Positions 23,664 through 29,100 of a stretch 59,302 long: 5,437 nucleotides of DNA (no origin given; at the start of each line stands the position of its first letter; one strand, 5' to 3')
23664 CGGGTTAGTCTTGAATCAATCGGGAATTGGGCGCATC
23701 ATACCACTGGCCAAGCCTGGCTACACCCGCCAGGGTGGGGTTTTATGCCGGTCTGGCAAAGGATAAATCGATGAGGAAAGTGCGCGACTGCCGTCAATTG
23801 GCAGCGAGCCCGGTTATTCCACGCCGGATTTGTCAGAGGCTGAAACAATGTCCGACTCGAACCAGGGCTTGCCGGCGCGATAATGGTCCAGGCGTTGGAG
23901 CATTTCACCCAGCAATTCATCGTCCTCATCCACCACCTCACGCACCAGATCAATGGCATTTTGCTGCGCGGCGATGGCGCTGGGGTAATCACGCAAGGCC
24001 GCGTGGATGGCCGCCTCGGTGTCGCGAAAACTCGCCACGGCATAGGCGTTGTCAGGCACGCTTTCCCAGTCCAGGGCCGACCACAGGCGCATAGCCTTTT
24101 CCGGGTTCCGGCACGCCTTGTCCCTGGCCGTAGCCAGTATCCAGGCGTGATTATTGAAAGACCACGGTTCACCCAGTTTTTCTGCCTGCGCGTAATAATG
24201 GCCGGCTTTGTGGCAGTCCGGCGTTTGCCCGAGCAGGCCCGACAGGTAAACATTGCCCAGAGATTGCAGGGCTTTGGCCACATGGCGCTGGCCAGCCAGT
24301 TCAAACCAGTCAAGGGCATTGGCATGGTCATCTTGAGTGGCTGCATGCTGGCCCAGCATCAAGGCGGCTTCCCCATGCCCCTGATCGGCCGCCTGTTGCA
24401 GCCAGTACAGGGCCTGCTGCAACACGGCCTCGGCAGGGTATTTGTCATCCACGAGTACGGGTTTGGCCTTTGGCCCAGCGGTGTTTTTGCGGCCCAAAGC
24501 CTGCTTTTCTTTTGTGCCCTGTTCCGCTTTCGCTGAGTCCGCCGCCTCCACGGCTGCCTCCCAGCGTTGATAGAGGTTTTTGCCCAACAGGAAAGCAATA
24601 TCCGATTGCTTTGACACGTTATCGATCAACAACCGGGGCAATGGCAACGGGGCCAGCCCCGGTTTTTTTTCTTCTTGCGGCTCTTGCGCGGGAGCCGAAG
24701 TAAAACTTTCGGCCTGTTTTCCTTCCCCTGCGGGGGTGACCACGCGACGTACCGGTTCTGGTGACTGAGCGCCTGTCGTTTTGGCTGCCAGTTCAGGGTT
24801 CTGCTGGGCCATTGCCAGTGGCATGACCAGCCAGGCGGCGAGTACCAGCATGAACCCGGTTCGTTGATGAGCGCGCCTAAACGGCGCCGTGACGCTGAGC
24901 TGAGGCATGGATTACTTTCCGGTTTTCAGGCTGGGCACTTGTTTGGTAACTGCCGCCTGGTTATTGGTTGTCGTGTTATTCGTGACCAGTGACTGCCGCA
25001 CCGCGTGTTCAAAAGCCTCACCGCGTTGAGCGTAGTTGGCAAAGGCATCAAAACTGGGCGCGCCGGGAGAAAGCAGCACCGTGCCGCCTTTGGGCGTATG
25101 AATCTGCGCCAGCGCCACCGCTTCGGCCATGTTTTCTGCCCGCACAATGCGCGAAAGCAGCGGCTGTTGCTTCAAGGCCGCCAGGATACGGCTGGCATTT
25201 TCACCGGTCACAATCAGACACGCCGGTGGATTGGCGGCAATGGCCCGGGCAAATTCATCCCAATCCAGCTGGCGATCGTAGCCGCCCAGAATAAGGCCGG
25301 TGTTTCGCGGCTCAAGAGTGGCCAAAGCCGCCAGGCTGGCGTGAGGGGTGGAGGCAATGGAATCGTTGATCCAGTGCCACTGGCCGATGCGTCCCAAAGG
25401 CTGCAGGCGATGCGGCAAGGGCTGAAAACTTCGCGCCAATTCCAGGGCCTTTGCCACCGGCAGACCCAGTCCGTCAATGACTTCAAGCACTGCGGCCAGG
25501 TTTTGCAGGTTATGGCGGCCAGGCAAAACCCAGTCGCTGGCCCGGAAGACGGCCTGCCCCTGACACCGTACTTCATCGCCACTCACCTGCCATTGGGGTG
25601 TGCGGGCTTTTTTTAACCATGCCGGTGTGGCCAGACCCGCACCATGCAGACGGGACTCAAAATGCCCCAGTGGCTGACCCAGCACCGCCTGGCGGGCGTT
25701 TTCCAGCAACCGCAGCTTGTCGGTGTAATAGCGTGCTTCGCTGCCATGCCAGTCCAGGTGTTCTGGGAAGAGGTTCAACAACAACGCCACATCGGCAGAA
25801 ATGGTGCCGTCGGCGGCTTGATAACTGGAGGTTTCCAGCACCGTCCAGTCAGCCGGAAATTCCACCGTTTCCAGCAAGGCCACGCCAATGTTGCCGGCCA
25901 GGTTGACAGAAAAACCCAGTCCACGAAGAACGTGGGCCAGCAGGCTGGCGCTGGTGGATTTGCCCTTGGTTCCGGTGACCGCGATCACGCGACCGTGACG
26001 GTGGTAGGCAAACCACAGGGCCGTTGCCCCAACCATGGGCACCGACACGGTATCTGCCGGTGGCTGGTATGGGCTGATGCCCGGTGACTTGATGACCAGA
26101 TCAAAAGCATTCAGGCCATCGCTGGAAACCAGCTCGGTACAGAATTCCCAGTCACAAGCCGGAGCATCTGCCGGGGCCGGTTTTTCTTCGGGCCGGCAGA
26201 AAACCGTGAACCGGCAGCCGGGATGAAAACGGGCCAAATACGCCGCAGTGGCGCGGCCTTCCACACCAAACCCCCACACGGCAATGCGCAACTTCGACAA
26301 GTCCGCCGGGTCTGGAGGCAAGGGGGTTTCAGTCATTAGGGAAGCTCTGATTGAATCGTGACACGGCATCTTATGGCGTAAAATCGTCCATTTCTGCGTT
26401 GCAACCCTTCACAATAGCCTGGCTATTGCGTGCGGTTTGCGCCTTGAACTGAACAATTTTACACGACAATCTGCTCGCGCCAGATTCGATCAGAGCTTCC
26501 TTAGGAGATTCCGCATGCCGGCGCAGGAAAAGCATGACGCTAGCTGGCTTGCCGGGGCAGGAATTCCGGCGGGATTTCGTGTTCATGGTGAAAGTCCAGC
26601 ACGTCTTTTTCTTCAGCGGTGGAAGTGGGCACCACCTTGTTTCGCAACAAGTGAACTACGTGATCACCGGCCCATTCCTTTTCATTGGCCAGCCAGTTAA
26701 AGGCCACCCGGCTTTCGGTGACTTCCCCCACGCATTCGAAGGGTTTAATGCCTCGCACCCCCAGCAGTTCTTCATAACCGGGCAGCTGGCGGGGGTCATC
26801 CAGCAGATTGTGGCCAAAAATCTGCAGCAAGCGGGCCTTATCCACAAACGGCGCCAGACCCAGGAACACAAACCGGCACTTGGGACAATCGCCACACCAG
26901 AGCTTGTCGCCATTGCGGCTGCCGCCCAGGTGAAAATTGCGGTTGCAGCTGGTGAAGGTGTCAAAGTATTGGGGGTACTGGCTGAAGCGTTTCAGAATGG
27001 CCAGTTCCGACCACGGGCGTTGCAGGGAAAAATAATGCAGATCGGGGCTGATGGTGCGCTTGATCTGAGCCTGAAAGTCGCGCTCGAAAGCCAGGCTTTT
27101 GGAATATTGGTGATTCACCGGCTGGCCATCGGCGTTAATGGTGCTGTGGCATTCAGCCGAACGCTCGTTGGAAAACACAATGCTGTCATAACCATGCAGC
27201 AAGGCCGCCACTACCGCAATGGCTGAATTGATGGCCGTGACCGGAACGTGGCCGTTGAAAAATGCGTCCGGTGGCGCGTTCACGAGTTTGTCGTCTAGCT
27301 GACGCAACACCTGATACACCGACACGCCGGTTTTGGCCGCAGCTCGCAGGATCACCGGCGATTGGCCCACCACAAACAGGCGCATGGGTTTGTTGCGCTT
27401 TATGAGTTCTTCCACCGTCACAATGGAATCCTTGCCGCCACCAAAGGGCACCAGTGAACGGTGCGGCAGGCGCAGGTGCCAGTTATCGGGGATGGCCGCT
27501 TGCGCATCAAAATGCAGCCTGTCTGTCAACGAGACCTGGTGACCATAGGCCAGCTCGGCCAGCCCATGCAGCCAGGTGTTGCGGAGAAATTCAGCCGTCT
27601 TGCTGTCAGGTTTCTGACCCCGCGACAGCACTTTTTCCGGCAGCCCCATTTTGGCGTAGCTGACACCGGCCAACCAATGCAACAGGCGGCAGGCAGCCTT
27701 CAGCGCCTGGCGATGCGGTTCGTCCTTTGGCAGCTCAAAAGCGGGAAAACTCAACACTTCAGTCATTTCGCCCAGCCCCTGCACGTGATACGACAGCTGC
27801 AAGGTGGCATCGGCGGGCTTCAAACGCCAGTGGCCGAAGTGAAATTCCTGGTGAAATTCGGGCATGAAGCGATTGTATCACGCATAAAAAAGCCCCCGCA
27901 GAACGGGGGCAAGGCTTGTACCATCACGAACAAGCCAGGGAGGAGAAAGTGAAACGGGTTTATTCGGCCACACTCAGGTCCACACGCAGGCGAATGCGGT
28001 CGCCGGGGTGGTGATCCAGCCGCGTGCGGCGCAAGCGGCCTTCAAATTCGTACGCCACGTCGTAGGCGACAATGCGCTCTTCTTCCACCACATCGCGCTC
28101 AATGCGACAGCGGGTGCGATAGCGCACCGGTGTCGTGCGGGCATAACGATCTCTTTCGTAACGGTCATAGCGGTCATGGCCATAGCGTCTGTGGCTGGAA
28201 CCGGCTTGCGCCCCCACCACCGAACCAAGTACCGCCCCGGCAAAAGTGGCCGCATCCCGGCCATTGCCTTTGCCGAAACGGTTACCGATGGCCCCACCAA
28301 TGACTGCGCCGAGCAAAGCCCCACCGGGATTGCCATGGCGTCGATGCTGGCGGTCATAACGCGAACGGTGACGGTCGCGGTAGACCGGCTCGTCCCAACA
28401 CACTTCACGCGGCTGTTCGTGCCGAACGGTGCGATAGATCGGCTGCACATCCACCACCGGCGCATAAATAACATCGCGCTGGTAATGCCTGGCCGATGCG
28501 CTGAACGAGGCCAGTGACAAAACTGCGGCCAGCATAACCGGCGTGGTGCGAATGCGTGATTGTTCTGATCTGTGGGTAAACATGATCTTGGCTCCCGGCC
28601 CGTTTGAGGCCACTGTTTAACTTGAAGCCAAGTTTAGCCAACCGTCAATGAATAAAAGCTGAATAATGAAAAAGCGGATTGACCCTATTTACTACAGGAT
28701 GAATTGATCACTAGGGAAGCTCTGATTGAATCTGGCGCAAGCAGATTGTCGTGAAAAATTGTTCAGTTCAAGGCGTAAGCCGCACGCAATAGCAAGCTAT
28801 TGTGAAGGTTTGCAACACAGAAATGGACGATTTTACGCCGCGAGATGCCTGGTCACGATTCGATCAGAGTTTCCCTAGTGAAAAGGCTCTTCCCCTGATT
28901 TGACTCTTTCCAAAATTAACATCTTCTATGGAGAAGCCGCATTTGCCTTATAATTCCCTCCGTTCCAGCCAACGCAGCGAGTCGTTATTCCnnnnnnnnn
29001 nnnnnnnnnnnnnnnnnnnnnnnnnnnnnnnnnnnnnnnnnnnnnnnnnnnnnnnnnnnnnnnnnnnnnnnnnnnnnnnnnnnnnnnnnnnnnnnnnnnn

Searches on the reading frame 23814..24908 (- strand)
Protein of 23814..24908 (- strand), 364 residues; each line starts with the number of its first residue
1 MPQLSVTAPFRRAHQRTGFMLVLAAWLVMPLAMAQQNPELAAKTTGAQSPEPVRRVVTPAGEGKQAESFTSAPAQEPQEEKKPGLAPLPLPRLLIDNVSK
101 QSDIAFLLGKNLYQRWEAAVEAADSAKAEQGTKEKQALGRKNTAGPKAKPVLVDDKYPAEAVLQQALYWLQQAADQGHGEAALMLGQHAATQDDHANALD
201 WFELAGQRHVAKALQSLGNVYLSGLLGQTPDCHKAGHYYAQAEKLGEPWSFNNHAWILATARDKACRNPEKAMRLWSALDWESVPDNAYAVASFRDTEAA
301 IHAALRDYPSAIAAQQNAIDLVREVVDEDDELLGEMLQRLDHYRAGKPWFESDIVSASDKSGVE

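Call 68: search_protein_families(library=pfam, proteins=[window:23814-24908:-], max_evalue=0.000001)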
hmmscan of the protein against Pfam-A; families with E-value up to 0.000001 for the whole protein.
window:23814-24908:- (364 aa): 1 family
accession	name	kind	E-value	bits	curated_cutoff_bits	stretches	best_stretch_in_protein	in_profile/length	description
PF08238.18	Sel1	-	1.4e-07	32.2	30.7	0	162-178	20-36/36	Sel1 repeat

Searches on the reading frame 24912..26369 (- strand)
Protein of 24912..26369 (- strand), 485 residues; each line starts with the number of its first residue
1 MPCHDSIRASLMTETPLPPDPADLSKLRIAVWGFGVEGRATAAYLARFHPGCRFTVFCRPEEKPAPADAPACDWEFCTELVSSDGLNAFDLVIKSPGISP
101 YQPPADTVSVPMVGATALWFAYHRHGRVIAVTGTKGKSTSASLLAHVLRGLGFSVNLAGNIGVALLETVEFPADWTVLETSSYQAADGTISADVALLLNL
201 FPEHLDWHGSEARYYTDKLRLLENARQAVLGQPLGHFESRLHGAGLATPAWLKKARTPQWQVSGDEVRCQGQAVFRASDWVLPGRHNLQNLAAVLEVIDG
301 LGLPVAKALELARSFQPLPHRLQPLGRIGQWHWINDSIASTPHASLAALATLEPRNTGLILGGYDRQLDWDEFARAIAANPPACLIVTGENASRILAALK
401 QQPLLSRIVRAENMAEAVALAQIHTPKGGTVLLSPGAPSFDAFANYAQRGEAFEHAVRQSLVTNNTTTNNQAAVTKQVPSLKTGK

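Call 49: search_protein_families(library=pfam, proteins=[window:24912-26369:-], max_evalue=0.00001)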
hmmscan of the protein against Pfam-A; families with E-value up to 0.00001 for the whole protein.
window:24912-26369:- (485 aa): 2 families
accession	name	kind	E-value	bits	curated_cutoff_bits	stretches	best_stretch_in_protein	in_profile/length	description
PF08245.18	Mur_ligase_M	-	1.6e-15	58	24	1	131-296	1-198/200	Mur ligase middle domain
PF02875.26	Mur_ligase_C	-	8.5e-11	43.2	28.4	1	320-435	1-125/127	Mur ligase, glutamate ligase domain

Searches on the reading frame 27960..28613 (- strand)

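Call 49: search_protein_families(library=pfam, proteins=[window:27960-28613:-], max_evalue=0.00001)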
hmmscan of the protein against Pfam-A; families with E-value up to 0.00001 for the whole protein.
window:27960-28613:- (217 aa): 1 family
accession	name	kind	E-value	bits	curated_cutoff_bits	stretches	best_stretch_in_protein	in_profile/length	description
PF05433.20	Rick_17kDa_Anti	-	3.6e-08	33.6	24.2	1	97-138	1-43/43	Glycine zipper 2TM domain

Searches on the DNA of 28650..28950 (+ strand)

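Call 46: search_rna_families(source=window, start=28650, end=28950, threshold=evalue, max_evalue=10)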
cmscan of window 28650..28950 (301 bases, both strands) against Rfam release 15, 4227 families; matches with E-value up to 10: 4.
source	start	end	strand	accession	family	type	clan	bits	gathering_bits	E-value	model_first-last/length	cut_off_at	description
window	28790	28931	-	RF01984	ZEB2_AS1_1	Gene; lncRNA;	-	15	80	2.8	1-128/128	no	ZEB2 antisense RNA 1 conserved region 1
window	28798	28815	-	RF02888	BtsR1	Gene; sRNA;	-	14.2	66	2.7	25-42/51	no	Bacillus sRNA 1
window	28733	28871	+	RF02257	adapt33_3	Gene; lncRNA;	-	10.7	70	5.2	1-140/140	no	Adaptive response 33 conserved region 3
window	28654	28684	+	RF01121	sR38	Gene; snRNA; snoRNA; CD-box;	-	9.7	50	7.1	23-59/59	no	Small nucleolar RNA sR38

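Call 72: search_dna_similar(query=window:28711-28878:+, collection=plasmids, mode=distant, max_evalue=0.001, max_rows=15)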
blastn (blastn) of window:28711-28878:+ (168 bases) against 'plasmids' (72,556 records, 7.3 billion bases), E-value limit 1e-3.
No match.
